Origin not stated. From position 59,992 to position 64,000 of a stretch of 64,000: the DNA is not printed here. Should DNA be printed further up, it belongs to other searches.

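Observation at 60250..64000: Near-identical 300-bp tandem coding repeats in gene 3, sharing units with gene 2: a recombination and size-variation hotspot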

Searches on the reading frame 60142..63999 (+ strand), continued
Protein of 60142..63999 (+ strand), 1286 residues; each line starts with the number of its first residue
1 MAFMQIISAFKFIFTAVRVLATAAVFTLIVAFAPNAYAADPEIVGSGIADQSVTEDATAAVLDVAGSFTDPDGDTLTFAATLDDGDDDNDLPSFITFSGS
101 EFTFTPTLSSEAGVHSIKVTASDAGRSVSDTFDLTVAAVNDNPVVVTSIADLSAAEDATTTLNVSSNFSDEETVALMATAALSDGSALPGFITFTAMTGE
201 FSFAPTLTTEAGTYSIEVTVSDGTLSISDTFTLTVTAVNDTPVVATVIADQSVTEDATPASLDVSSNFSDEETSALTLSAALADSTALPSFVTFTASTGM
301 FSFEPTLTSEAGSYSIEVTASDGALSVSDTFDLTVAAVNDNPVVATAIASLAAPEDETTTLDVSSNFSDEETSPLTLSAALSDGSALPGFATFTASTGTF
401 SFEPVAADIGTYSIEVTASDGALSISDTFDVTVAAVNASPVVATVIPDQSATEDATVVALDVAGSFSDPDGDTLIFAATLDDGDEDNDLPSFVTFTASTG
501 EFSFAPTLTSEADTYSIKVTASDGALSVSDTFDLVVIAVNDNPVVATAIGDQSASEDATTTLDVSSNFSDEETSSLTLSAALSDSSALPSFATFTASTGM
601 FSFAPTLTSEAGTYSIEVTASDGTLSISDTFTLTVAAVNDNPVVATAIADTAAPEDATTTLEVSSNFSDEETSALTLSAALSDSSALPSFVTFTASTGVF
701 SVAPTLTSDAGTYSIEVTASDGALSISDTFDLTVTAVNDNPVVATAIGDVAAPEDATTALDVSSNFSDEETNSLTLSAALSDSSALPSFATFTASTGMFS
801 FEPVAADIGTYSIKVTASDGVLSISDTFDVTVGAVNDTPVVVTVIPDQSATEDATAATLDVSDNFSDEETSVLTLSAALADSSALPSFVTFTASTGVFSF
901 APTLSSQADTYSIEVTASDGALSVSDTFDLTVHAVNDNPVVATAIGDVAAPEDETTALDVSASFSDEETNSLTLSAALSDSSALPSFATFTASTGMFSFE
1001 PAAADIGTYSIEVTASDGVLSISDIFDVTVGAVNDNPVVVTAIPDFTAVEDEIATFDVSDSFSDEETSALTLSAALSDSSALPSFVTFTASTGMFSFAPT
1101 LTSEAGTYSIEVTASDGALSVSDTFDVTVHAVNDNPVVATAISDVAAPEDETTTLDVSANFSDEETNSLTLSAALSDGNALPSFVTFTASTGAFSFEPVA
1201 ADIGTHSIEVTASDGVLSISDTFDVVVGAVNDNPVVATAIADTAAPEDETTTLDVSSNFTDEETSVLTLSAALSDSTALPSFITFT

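Call 16: find_encoding_contigs(protein=P0001, flank=10000, max_places=4)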
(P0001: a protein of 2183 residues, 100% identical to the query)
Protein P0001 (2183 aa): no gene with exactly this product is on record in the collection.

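Call 18: find_encoding_contigs(protein=P0027, flank=10000, max_places=4)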
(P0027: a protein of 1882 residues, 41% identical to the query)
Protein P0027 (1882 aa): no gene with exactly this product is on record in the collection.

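Call 59: list_cluster_members(proteins=[P0001, P0027, P0124])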
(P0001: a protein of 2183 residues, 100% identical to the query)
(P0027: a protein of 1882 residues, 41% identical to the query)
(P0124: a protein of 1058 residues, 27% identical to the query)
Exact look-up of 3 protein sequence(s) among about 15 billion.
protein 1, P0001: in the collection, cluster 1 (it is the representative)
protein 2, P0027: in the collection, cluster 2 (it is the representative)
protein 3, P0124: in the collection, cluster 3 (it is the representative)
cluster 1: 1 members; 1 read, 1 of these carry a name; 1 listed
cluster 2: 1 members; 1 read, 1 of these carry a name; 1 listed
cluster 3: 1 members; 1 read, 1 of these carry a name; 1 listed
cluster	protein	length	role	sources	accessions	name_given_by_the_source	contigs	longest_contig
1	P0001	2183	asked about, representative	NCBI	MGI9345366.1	MAG: putative Ig domain-containing protein, partial [Gammaproteobacteria bacterium]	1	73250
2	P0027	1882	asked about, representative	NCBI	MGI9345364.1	MAG: putative Ig domain-containing protein [Gammaproteobacteria bacterium]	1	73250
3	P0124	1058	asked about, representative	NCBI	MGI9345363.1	MAG: PKD domain-containing protein [Gammaproteobacteria bacterium]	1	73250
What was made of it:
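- On Periscope Proteins: The protein cluster has a single member (call 59).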
